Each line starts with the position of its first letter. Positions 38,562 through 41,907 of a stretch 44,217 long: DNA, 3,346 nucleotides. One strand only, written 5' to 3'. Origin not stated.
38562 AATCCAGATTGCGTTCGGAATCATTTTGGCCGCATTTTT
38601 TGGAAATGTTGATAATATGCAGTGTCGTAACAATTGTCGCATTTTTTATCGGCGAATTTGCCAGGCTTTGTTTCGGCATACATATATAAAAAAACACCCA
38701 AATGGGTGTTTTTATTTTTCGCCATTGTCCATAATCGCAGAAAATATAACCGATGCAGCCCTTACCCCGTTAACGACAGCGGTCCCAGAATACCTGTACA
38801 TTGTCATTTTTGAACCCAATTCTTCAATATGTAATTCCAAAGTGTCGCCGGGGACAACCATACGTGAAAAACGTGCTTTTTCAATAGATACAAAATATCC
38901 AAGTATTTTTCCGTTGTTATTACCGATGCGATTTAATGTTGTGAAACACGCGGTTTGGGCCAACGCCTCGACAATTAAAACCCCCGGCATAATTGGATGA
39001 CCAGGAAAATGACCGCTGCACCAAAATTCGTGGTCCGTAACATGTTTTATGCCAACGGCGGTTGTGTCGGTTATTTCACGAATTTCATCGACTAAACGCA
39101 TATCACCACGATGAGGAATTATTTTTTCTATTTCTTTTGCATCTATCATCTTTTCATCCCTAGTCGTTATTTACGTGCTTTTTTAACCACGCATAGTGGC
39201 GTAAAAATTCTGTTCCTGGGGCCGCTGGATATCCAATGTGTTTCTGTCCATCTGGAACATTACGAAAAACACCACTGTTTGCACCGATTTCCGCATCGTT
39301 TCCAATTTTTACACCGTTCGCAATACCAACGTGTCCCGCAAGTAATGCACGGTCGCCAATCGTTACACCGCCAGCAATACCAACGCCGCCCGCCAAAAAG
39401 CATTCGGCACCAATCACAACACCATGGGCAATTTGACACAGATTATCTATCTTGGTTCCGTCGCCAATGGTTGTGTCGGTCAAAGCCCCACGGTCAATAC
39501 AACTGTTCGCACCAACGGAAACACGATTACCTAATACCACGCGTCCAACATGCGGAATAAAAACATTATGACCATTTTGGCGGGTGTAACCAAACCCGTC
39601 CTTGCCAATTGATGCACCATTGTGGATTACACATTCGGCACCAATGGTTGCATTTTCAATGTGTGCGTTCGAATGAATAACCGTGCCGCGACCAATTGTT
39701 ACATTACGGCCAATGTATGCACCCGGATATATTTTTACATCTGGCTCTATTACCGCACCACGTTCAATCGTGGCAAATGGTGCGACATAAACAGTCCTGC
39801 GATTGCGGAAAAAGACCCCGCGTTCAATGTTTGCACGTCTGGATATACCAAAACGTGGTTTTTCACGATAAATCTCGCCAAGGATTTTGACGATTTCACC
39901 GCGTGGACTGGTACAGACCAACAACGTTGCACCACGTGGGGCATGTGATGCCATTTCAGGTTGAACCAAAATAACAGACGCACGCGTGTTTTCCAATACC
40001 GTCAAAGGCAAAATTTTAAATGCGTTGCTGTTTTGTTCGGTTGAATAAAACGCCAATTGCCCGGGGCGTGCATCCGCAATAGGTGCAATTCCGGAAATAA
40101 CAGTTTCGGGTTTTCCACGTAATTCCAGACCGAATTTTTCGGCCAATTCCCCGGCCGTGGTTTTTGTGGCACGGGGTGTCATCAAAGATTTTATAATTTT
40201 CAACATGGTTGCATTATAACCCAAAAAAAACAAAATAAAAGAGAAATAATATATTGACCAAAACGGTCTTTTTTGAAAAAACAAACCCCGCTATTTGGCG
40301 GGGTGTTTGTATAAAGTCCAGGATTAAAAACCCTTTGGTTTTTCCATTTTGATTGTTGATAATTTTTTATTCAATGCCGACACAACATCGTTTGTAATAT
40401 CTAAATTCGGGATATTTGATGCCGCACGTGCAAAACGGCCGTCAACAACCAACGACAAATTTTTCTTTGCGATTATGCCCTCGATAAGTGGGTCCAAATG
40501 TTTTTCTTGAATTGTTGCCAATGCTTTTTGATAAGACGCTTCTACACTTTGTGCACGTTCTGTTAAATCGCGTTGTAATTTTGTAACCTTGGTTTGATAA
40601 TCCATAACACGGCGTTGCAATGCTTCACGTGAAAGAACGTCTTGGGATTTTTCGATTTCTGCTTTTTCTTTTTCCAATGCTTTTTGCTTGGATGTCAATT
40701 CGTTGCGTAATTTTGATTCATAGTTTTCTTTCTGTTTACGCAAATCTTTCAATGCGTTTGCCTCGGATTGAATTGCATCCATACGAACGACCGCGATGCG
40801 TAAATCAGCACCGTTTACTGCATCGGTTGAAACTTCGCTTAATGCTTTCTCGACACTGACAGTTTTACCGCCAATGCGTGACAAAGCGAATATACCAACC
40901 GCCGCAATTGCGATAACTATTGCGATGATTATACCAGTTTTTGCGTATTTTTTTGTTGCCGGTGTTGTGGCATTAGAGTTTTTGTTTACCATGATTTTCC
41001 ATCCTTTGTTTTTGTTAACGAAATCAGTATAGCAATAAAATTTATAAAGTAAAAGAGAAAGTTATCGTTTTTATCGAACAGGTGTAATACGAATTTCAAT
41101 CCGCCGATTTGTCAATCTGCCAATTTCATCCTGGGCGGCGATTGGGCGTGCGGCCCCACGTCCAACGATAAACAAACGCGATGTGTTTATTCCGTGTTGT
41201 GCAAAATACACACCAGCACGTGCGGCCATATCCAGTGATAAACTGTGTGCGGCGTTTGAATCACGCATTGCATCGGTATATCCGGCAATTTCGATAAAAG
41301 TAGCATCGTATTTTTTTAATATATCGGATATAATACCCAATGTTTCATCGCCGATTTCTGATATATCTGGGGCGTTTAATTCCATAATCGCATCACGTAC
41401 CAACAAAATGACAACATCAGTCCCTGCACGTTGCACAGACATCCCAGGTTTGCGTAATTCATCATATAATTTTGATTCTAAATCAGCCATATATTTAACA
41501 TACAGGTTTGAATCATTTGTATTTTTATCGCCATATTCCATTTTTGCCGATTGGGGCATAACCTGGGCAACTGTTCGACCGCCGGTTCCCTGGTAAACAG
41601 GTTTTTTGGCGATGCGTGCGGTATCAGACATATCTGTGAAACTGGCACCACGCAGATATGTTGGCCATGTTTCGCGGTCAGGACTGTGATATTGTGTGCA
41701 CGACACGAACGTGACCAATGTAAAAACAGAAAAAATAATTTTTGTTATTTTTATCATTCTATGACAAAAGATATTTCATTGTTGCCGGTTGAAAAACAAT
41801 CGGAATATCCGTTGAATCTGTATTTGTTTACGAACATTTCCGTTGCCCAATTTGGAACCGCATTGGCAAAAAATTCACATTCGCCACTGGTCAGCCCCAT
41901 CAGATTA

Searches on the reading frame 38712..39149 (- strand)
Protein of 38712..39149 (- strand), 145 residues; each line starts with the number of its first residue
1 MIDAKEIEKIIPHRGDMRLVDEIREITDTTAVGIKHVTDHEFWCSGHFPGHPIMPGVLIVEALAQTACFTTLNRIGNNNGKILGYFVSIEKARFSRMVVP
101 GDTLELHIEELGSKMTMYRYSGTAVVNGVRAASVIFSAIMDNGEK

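Call 10: search_protein_families(library=pfam, proteins=[window:38712-39149:-], max_evalue=0.00001)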
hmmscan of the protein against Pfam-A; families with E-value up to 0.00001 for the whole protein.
window:38712-39149:- (145 aa): 1 family
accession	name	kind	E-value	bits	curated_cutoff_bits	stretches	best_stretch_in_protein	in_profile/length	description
PF07977.19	FabA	-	2.6e-25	89.1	23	1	11-133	1-136/138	FabA-like domain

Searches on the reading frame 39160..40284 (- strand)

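Call 10: search_protein_families(library=pfam, proteins=[window:39160-40284:-], max_evalue=0.00001)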
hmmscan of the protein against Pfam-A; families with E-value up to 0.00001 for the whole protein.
window:39160-40284:- (374 aa): 5 families
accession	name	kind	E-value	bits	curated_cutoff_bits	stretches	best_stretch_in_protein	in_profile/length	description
PF00132.30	Hexapep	-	2.6e-29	100.1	27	4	270-305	1-36/36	Bacterial transferase hexapeptide (six repeats)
PF25084.1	LbH_EIF2B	-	2.3e-14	53.7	54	1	180-226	7-53/105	EIF2B subunit epsilon LbH domain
PF04613.19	LpxD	-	3.1e-11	43.4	30.8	1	61-134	2-67/70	UDP-3-O-[3-hydroxymyristoyl] glucosamine N-acyltransferase, LpxD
PF24894.1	Hexapep_GlmU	-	1.3e-07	32.1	23.3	0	176-229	34-86/104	GlmU-like, C-terminal hexapeptide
PF14602.12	Hexapep_2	-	1.4e-06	28.3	27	0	289-316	2-27/34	Hexapeptide repeat of succinyl-transferase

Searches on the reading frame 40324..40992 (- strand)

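Call 10: search_protein_families(library=pfam, proteins=[window:40324-40992:-], max_evalue=0.00001)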
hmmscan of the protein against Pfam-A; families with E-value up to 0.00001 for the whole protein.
window:40324-40992:- (222 aa): 1 family
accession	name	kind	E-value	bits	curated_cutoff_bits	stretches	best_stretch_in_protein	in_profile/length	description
PF03938.19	OmpH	-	5.7e-18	65.9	32.4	1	65-207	1-141/141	Outer membrane protein (OmpH-like)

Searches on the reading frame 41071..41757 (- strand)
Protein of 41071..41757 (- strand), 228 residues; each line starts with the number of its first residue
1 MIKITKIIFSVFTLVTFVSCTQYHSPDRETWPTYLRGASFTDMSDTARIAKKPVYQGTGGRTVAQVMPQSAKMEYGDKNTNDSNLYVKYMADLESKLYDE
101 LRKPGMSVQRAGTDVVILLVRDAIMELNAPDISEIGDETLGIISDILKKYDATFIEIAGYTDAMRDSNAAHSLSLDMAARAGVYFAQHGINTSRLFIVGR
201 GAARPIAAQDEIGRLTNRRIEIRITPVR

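Call 68: find_encoding_contigs(protein=window:41071-41757:-, flank=10000, max_places=3)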
Protein window:41071-41757:- (228 aa): 16 contigs read that carry it; 3 places shown.
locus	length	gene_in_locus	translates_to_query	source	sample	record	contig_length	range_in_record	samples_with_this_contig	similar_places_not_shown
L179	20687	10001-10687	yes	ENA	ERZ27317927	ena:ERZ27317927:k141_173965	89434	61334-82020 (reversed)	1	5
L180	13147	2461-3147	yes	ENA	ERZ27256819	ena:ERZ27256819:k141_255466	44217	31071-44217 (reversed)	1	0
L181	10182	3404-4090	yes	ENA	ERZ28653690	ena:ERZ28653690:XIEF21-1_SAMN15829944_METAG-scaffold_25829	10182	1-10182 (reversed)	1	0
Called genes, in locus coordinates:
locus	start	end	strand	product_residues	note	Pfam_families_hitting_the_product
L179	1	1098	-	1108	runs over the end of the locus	-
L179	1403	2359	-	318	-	PF00849:PseudoU_synth_2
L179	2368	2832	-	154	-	-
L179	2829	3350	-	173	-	PF13717:Zn_ribbon_4 (weak), PF11906:DUF3426 (faint)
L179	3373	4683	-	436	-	-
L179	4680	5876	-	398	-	-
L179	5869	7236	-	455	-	-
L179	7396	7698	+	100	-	-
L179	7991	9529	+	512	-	PF13177:DNA_pol3_delta2, PF13604:AAA_30 (weak), PF00004:AAA, PF13401:AAA_22 (weak), PF22608:DNAX_ATPase_lid, PF12169:DNA_pol3_gamma3, PF12362:DUF3646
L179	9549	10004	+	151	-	-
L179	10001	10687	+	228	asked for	PF00691:OmpA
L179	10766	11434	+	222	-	PF03938:OmpH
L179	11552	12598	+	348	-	PF04613:LpxD, PF24894:Hexapep_GlmU (faint), PF25087:GMPPB_C, PF00132:Hexapep, PF25084:LbH_EIF2B (weak), PF14602:Hexapep_2 (faint), PF00132:Hexapep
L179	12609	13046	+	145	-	PF22817:ApeP-like, PF07977:FabA, PF22818:ApeI-like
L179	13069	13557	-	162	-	PF01988:VIT1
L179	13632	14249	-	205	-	PF13036:LpoB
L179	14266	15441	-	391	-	-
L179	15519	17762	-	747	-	PF02534:T4SS-DNA_transf, PF10412:TrwB_AAD_bind, PF02534:T4SS-DNA_transf, PF12696:TraG-D_C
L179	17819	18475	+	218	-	PF04452:Methyltrans_RNA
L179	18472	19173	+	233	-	PF01479:S4, PF00849:PseudoU_synth_2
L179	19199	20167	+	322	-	PF25575:TPR_BSK1_C (faint), PF13371:TPR_9 (faint), PF13414:TPR_11 (weak), PF13424:TPR_12 (faint), PF13432:TPR_16 (weak), PF00515:TPR_1 (weak), PF07719:TPR_2 (weak), PF13181:TPR_8 (weak), +5 more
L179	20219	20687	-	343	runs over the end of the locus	-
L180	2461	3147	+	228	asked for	PF00691:OmpA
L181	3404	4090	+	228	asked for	PF00691:OmpA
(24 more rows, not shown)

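Call 85: search_protein_families(library=pfam, proteins=[L179:1-1098:-, L179:5869-7236:-, L179:3373-4683:-], max_evalue=0.1)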
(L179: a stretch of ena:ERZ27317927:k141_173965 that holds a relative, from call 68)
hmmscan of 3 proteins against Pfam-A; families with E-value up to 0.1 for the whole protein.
L179:1-1098:- (366 aa): 0 families

L179:5869-7236:- (455 aa): 0 families

L179:3373-4683:- (436 aa): 0 families
